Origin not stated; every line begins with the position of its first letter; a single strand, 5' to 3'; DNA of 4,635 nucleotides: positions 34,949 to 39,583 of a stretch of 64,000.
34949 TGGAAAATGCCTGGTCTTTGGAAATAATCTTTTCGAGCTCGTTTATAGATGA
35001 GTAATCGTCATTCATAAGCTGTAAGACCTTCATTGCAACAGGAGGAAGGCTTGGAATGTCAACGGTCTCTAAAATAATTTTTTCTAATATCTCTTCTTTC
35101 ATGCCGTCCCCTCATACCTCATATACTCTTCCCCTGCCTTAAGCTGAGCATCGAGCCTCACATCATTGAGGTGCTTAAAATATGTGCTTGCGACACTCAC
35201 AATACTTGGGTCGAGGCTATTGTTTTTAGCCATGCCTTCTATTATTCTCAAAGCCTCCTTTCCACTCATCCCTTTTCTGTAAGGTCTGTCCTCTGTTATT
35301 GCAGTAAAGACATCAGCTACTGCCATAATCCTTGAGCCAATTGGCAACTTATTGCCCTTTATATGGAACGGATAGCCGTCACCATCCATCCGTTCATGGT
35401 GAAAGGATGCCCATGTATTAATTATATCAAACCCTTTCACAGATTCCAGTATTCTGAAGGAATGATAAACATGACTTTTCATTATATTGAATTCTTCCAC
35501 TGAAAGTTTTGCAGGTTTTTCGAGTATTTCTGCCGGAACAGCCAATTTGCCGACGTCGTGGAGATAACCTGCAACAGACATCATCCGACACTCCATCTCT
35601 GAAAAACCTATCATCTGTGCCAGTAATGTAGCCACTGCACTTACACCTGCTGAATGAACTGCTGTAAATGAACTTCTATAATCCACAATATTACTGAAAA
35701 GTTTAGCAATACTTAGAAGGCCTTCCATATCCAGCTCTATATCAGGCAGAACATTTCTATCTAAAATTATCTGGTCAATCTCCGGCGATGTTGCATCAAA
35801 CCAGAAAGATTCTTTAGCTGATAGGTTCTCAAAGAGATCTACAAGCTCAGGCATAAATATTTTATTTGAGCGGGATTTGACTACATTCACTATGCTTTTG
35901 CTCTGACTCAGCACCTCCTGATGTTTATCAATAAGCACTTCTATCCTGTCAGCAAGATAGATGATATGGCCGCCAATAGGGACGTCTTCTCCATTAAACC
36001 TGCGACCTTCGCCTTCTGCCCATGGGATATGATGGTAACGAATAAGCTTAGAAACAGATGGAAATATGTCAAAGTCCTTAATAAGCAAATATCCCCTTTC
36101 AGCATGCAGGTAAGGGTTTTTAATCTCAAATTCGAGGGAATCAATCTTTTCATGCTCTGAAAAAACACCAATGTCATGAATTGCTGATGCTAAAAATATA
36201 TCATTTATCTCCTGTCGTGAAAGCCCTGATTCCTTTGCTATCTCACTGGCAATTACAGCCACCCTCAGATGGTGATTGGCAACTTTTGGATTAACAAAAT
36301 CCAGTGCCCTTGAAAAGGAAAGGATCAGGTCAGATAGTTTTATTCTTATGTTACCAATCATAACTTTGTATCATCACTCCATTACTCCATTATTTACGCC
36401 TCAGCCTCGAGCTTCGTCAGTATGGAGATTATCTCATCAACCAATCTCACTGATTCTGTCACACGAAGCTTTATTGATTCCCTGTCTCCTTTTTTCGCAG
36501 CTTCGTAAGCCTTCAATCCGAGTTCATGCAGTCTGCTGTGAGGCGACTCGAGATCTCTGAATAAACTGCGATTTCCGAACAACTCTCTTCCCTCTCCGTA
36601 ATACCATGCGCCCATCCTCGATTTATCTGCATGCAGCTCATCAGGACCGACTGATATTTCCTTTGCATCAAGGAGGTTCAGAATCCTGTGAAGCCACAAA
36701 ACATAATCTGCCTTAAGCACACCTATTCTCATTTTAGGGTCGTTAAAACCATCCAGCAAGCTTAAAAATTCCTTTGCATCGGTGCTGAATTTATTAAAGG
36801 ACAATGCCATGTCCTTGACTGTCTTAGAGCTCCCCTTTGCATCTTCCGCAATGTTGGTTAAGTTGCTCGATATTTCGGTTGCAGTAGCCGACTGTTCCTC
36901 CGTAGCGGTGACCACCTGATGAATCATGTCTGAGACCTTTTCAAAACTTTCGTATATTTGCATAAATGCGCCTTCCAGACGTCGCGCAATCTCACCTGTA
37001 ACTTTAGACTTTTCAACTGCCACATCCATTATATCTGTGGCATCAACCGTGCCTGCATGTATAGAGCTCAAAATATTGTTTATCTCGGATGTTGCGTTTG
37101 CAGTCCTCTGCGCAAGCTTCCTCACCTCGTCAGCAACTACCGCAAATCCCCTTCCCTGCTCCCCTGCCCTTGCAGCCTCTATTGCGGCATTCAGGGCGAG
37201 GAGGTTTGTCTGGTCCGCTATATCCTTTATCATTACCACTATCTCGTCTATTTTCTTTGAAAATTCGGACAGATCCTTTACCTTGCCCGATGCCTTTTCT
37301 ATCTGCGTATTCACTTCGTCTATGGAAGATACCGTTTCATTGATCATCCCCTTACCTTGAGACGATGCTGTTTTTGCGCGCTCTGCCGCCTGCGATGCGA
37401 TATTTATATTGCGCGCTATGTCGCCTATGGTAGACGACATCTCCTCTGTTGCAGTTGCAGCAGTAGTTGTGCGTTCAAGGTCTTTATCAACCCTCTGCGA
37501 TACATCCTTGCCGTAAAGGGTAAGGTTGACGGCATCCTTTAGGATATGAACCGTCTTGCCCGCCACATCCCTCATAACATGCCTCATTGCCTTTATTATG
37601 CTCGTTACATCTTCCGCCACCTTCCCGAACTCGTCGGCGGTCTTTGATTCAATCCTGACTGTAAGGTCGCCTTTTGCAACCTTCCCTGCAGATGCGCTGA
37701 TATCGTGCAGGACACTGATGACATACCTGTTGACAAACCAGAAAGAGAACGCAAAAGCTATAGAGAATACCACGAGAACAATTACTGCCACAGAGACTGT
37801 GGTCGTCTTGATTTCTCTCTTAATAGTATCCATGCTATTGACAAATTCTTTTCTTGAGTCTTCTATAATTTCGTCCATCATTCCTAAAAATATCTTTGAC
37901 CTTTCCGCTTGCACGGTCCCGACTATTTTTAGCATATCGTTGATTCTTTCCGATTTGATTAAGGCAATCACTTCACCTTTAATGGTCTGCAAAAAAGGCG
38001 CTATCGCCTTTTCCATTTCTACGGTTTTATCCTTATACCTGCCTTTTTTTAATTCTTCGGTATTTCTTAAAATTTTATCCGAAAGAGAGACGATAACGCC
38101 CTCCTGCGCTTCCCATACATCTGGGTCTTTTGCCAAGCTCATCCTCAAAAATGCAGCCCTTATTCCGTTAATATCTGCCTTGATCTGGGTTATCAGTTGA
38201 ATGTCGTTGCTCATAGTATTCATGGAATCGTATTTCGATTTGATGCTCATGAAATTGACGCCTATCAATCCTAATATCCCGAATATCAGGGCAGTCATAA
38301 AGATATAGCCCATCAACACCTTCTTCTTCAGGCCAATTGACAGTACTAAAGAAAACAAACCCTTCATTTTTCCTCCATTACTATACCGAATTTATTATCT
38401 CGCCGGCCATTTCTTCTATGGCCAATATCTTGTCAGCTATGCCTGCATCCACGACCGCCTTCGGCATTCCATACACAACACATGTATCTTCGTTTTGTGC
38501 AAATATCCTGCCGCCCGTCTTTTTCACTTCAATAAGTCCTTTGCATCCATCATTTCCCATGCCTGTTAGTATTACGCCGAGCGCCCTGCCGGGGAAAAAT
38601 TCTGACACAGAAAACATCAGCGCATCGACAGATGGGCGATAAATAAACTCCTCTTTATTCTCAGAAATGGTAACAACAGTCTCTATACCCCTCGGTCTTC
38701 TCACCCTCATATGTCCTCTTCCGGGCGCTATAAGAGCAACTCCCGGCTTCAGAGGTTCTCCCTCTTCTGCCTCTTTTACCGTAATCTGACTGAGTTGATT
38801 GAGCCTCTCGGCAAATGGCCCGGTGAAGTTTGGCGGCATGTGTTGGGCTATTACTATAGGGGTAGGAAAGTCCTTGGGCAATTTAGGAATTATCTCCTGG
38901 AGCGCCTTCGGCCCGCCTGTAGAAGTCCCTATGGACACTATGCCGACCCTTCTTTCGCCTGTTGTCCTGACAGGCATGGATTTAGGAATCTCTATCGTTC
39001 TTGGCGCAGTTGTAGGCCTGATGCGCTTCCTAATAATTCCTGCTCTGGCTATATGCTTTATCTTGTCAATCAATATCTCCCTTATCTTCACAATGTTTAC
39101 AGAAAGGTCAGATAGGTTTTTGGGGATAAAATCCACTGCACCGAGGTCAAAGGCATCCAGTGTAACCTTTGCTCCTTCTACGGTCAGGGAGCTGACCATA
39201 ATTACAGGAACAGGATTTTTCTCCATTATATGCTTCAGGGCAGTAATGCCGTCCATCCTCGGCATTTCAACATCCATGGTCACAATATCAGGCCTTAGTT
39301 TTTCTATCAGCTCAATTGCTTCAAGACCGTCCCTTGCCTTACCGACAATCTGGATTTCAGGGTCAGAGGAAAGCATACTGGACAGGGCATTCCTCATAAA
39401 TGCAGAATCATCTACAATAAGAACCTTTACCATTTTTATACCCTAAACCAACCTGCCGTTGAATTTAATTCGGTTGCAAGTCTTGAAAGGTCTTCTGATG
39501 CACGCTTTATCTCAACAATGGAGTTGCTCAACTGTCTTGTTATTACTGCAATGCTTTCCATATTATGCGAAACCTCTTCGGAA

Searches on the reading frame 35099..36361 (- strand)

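Call 12: search_protein_families(library=pfam, proteins=[window:35099-36361:-], max_evalue=0.001)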
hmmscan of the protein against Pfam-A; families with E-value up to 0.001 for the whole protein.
window:35099-36361:- (420 aa): 3 families
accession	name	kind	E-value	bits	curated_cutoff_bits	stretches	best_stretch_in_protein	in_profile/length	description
PF13487.12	HD_5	-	1.7e-46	158.5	27.2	2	220-387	1-170/170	HD domain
PF01966.28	HD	-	1.9e-31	109.2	22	2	234-354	2-115/116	HD domain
PF08668.18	HDOD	-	1.4e-09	38.1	22.9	0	235-286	97-146/196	HDOD domain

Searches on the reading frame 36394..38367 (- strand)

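Call 10: search_protein_families(library=pfam, proteins=[window:36394-38367:-], max_evalue=0.001)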
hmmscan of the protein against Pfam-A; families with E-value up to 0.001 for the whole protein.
window:36394-38367:- (657 aa): 4 families
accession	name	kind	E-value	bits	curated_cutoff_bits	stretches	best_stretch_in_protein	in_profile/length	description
PF00015.26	MCPsignal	-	4.3e-44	150.8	34.6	1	326-508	2-170/172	Methyl-accepting chemotaxis protein (MCP) signalling domain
PF13682.11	CZB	-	8.7e-09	36.1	29.4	1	557-620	3-63/64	Chemoreceptor zinc-binding domain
PF00672.30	HAMP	-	9.8e-07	29.5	25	1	213-254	3-44/53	HAMP domain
PF12729.13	4HB_MCP_1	-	4.2e-05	23.6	27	1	18-172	8-167/181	Four helix bundle sensory module for signal transduction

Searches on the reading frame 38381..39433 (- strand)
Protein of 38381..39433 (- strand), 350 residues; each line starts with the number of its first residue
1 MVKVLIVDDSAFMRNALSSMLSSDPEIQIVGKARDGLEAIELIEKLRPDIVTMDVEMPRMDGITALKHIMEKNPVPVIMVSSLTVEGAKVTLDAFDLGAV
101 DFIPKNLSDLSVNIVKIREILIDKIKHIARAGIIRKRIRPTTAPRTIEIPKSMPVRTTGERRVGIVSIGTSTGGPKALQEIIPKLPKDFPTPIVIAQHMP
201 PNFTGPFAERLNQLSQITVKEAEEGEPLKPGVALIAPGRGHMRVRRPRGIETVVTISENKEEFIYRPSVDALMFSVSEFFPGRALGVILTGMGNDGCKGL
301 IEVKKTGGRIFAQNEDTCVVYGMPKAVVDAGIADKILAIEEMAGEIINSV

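Call 10: search_protein_families(library=pfam, proteins=[window:38381-39433:-], max_evalue=0.001)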
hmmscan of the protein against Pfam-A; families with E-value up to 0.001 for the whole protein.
window:38381-39433:- (350 aa): 2 families
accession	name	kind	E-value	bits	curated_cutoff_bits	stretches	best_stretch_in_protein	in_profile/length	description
PF01339.22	CheB_methylest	-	1.2e-65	220.9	24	1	166-346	1-174/174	CheB methylesterase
PF00072.30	Response_reg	-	7e-24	84.6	30.2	1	4-108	1-102/111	Response regulator receiver domain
